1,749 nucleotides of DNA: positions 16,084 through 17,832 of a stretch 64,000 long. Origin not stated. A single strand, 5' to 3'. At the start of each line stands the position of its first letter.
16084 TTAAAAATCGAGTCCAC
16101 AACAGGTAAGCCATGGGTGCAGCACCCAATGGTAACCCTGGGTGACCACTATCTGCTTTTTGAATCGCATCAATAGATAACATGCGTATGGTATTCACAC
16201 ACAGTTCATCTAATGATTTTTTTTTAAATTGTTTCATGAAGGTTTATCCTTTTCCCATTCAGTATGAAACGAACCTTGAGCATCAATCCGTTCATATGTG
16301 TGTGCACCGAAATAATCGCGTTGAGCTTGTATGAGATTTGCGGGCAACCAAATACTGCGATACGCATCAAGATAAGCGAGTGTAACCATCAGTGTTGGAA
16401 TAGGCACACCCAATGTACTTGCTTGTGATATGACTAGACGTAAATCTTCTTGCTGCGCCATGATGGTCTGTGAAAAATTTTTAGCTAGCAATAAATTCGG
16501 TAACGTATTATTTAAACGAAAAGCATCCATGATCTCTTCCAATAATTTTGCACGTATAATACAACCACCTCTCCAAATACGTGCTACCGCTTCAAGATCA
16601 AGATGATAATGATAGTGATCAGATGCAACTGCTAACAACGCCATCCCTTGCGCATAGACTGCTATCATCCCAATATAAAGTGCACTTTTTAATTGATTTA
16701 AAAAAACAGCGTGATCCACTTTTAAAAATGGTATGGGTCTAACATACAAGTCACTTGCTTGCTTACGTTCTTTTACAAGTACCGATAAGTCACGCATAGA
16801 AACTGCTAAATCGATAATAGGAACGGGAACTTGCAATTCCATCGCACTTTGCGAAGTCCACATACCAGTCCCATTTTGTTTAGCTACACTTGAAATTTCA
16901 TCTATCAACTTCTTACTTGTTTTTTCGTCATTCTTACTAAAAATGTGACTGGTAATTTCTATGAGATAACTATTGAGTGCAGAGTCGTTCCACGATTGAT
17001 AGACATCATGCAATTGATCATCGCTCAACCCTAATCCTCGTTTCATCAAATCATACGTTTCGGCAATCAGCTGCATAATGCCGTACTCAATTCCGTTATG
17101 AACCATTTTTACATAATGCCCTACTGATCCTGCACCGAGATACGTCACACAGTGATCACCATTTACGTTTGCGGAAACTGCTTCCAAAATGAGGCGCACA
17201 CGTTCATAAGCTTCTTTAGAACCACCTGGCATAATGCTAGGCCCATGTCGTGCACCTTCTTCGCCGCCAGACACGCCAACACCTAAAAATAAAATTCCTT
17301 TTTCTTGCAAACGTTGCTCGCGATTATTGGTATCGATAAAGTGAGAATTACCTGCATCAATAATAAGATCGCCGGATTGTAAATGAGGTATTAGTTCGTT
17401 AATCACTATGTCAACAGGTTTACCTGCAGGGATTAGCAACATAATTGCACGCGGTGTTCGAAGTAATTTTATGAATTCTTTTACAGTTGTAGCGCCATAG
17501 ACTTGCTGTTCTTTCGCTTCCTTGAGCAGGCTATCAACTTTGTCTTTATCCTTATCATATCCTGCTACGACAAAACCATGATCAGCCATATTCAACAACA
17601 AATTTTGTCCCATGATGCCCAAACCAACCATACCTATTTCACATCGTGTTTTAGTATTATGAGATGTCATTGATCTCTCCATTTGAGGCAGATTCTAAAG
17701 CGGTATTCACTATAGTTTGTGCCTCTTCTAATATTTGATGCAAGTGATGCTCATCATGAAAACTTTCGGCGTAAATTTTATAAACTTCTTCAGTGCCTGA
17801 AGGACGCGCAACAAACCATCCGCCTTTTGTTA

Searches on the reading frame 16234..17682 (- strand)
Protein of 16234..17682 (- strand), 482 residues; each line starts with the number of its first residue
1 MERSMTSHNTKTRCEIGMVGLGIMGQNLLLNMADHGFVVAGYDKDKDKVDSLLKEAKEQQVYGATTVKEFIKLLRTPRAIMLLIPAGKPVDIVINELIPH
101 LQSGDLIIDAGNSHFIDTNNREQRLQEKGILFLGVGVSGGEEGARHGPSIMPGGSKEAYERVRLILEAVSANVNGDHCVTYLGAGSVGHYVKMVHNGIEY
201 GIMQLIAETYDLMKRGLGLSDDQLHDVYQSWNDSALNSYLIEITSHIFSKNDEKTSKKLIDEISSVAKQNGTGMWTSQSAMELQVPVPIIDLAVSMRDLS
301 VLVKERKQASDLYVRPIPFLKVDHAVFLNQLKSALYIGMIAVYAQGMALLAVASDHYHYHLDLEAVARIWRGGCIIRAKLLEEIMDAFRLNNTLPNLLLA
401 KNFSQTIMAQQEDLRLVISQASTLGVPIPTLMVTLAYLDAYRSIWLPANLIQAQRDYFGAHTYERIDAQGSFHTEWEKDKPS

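Call 12: search_protein_families(library=pfam, proteins=[window:16234-17682:-])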
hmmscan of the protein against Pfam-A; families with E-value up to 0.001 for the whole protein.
window:16234-17682:- (482 aa): 4 families
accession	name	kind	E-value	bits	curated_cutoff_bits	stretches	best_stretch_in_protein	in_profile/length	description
PF00393.24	6PGD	-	4.8e-116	387.7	27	1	188-476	1-290/290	6-phosphogluconate dehydrogenase, C-terminal domain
PF03446.21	NAD_binding_2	-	1.9e-47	161.7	21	1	15-178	1-155/161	NAD binding domain of 6-phosphogluconate dehydrogenase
PF02826.25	2-Hacid_dh_C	-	9.2e-05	22.3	25.1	1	12-135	35-151/178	D-isomer specific 2-hydroxyacid dehydrogenase, NAD binding domain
PF03807.23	F420_oxidored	-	0.00054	20.9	21.6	0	16-112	2-93/94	NADP oxidoreductase coenzyme F420-dependent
